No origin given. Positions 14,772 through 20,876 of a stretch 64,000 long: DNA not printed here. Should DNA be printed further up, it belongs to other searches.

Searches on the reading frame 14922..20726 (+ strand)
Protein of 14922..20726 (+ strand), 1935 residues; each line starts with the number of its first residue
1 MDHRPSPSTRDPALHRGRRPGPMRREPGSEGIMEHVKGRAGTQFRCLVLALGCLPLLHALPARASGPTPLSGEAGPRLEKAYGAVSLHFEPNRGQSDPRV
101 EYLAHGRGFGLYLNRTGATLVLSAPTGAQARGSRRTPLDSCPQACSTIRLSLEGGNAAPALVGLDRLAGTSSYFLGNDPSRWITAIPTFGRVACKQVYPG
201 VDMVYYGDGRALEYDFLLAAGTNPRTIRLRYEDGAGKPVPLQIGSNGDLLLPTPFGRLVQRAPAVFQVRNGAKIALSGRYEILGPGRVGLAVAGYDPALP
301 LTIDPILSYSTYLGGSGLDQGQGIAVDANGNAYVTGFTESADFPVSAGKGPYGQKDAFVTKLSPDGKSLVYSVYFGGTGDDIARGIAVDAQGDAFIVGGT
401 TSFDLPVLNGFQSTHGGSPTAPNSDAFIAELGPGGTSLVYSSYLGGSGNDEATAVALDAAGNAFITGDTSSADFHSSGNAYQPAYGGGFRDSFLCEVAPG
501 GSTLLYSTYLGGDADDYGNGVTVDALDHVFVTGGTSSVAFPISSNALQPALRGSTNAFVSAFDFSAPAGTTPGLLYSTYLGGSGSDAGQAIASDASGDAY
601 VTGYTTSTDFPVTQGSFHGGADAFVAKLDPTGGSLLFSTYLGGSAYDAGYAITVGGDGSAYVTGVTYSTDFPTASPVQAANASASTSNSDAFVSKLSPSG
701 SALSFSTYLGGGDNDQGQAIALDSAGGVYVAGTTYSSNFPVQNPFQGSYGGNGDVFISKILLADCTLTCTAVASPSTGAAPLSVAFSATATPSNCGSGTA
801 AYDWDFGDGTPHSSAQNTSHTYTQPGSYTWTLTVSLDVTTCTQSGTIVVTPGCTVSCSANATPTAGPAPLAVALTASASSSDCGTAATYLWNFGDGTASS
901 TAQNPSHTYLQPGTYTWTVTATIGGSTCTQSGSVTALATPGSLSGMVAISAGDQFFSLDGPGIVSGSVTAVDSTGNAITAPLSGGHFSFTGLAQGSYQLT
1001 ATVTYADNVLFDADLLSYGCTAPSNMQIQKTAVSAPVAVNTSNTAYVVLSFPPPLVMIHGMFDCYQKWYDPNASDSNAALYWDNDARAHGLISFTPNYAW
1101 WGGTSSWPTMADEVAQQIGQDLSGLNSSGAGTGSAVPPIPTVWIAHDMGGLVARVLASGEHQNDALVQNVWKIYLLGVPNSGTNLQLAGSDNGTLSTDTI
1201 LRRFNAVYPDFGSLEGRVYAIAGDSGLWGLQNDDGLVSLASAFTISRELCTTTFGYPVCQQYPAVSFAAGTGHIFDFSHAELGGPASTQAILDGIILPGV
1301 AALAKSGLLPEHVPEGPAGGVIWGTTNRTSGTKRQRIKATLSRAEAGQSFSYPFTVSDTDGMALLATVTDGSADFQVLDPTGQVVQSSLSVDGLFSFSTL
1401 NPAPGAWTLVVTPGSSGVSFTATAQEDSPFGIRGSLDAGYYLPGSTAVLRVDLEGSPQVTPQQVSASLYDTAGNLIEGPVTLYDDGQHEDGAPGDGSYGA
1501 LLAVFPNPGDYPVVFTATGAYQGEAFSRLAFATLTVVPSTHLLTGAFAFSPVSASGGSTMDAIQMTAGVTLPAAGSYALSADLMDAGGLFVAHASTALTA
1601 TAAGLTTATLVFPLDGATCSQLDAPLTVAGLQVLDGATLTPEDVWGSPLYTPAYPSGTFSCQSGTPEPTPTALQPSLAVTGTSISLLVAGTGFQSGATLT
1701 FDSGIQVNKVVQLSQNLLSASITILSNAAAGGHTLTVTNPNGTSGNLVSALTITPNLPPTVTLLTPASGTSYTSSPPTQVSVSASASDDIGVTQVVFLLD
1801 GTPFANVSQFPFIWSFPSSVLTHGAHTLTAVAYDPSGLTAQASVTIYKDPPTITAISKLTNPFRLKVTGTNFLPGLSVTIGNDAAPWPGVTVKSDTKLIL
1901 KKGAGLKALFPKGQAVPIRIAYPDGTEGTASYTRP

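Call 72: search_protein_families(library=pfam, proteins=[window:14922-20726:+], max_evalue=0.001)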
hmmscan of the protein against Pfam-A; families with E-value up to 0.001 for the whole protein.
window:14922-20726:+ (1935 aa): 7 families
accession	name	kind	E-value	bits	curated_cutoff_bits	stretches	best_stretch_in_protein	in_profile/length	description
PF25778.1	DUF7948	-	1.8e-51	175.7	27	1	89-306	1-214/214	Domain of unknown function (DUF7948)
PF06739.17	SBBP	-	1.9e-42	143.4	20.5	5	309-344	2-38/38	Beta-propeller repeat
PF18911.6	PKD_4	-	2.9e-28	98.2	27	2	865-933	13-82/85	PKD domain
PF00801.26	PKD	-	6.4e-21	74.6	23.5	2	860-922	5-66/80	PKD domain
PF17957.7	Big_7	-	1.1e-12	48.9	24.1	1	1759-1830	1-70/70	Bacterial Ig domain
PF22352.2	K319L-like_PKD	-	1.4e-05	25.4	27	1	872-929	14-77/84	K319L-like, PKD domain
PF09099.16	Qn_am_d_aIII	-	0.00043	21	22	0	1668-1737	2-69/82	Quinohemoprotein amine dehydrogenase, alpha subunit domain III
